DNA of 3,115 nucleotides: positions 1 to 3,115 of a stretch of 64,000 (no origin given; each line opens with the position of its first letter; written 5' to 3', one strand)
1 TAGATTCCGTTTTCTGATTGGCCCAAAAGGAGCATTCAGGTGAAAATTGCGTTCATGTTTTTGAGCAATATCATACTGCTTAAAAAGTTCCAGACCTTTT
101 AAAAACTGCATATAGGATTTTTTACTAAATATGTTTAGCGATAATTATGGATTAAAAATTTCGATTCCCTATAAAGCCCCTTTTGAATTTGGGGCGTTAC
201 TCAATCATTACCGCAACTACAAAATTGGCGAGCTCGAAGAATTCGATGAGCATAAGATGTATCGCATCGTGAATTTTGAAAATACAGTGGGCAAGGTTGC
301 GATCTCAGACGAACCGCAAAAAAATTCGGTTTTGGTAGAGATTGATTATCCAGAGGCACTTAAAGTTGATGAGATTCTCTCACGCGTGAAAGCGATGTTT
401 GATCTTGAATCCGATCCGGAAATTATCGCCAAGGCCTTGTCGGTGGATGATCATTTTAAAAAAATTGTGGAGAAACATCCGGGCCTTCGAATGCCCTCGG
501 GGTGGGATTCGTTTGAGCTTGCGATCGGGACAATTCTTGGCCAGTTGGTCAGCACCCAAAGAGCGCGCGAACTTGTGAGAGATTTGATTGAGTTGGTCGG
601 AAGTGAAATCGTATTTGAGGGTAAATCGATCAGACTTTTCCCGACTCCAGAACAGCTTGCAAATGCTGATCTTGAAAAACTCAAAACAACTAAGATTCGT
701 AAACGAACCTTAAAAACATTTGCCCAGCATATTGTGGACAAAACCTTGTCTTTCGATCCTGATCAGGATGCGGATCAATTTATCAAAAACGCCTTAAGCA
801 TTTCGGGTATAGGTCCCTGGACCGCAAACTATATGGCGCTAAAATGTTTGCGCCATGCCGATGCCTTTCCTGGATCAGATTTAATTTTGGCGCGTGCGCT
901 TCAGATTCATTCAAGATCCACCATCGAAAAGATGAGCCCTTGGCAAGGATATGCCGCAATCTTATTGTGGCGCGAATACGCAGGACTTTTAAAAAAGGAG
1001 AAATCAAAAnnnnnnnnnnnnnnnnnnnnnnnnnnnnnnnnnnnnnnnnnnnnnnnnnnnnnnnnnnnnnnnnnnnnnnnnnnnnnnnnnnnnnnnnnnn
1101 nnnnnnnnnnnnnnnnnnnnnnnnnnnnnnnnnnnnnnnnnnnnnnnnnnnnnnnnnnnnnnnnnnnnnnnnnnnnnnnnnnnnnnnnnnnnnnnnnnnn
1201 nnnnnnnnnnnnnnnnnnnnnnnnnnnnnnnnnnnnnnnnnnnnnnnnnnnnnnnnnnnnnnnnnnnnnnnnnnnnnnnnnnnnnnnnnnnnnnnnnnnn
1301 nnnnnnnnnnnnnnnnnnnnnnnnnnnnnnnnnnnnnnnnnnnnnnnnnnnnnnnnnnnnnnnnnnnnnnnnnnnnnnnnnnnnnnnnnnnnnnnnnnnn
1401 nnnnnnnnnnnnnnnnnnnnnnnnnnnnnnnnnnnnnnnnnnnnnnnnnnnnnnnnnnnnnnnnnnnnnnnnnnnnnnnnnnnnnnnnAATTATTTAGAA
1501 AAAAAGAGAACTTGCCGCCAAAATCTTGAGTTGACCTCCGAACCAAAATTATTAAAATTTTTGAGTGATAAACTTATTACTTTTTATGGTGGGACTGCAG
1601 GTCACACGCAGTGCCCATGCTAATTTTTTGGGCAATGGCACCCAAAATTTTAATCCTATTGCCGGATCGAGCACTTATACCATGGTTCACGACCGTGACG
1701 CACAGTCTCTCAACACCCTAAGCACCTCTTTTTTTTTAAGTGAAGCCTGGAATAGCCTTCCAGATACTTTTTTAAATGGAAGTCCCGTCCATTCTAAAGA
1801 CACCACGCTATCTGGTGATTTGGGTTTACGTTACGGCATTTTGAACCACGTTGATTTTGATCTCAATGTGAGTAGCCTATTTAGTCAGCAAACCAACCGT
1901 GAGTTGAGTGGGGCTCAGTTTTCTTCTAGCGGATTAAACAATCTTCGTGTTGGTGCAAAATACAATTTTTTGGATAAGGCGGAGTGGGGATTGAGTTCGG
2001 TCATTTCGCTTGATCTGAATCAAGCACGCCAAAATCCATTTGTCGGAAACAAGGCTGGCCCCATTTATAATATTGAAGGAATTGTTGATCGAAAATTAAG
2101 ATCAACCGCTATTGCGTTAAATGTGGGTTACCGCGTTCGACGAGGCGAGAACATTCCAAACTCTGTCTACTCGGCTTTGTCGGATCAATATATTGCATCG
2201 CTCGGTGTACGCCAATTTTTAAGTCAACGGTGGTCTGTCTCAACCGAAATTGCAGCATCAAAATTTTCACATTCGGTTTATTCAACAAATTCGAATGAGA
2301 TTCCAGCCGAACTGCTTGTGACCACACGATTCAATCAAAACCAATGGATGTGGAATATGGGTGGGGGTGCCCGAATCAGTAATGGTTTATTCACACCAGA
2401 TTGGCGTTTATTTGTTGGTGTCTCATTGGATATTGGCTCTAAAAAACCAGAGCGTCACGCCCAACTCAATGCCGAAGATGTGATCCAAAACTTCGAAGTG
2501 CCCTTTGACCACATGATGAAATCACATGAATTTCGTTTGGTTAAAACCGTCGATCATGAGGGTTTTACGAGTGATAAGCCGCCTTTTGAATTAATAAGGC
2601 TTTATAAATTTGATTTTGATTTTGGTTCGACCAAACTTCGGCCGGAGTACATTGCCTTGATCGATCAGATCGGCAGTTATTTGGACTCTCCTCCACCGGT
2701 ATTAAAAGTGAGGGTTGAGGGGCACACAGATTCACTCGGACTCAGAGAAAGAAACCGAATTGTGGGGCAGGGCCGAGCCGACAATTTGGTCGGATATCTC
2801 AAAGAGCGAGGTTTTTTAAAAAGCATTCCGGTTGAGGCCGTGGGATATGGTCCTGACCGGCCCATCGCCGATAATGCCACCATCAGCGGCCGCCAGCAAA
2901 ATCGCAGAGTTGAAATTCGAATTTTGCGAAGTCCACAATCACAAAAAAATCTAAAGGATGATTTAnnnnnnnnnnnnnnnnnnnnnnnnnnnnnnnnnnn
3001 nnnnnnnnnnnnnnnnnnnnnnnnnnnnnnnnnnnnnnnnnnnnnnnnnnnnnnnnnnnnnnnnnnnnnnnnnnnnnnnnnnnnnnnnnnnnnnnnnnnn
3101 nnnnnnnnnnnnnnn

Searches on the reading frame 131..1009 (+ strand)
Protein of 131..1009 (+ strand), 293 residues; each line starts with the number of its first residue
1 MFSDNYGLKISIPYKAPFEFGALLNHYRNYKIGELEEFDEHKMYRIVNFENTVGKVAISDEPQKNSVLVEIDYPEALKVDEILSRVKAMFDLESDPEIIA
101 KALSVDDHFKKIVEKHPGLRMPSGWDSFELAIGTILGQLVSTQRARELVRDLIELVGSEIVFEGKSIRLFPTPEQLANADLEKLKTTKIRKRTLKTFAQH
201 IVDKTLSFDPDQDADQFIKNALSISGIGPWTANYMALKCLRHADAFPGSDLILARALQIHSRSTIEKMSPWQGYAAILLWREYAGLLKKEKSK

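Call 68: search_protein_families(library=ncbifam, proteins=[window:131-1009:+], max_evalue=0.00001)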
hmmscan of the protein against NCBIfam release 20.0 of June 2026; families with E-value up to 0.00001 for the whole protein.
window:131-1009:+ (293 aa): 2 families
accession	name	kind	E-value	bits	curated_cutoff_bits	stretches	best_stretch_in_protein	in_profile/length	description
NF007641.0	PRK10308.1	equivalog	9.6e-36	123.8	229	1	12-281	4-273/285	DNA-3-methyladenine glycosylase 2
TIGR00588.1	ogg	subfamily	2.9e-10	39.8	397.85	1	56-253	51-253/310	8-oxoguanine DNA-glycosylase (ogg)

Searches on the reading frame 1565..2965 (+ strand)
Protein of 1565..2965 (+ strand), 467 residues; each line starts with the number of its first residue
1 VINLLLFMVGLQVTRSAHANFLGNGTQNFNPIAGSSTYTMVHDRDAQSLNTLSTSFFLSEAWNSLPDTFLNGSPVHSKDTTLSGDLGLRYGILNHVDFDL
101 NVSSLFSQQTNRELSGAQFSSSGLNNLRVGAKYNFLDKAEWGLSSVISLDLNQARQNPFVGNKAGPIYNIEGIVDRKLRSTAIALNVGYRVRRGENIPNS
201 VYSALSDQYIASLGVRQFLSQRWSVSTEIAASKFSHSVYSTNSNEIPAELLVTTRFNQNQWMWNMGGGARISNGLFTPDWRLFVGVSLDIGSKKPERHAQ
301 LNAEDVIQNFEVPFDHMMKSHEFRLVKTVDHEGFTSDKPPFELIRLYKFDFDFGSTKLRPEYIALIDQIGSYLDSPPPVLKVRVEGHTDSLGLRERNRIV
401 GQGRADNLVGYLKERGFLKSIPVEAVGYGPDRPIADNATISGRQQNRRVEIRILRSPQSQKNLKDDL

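Call 68: search_protein_families(library=ncbifam, proteins=[window:1565-2965:+], max_evalue=0.00001)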
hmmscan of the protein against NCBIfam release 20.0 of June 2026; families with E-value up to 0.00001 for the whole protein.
window:1565-2965:+ (467 aa): 26 families (the best 25 are shown)
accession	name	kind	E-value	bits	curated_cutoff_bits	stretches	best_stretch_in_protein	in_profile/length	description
NF053611.1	YiaD_Gzip_OmpA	equivalog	2.1e-21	76.6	175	1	350-453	105-206/206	YiaD family glycine zipper/OmpA-like lipoprotein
NF053585.1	OMP_LP_YfiB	equivalog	1.1e-19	70.9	128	1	326-453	35-160/163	outer membrane lipoprotein YfiB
NF053612.1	anchor_PA1041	equivalog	1.1e-18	68.1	250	1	349-453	133-235/236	PA1041 family peptidoglycan-binding anchor lipoprotein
TIGR03350.1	type_VI_ompA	equivalog_domain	1.2e-15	57.6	139.8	1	351-453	34-137/137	type VI secretion system protein TssL, long form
NF053613.1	OMP_toxin_LptF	equivalog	2e-15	57.2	400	1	351-454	145-246/256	lipotoxin F family OmpA-related lipoprotein LptF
TIGR02802.1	Pal_lipo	equivalog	3.9e-14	52.6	125.35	1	351-452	4-103/104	peptidoglycan-associated lipoprotein Pal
NF033763.1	exchanger_TraB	exception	4.7e-14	51.3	700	1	358-458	403-502/522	outer membrane exchange protein TraB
NF045787.1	OmpABordt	equivalog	5.6e-14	52.3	200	1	351-454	89-190/194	outer membrane protein OmpA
NF007804.1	PRK10510.1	equivalog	1.6e-12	47.3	307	1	380-453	144-216/219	OmpA family lipoprotein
NF038224.1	OmpA_like_CmpA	equivalog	2.2e-12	47.1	300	1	368-459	131-220/233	C-OmpA-like family protein CmpA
NF006508.0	PRK08944.1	subfamily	2.6e-12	46.6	259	1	350-461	182-295/304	MotB family protein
NF006541.1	PRK09038.1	equivalog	4e-12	46.3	283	1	351-455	145-250/253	flagellar motor protein MotD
NF005999.0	PRK08126.1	subfamily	6e-12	45.1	571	1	354-453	330-430/432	hypothetical protein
NF005831.1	PRK07734.1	equivalog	1.1e-11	45.1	301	1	351-454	143-249/250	flagellar motor protein MotB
NF005382.1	PRK06925.1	equivalog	7e-11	42.8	264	1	350-453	118-223/225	flagellar motor protein MotS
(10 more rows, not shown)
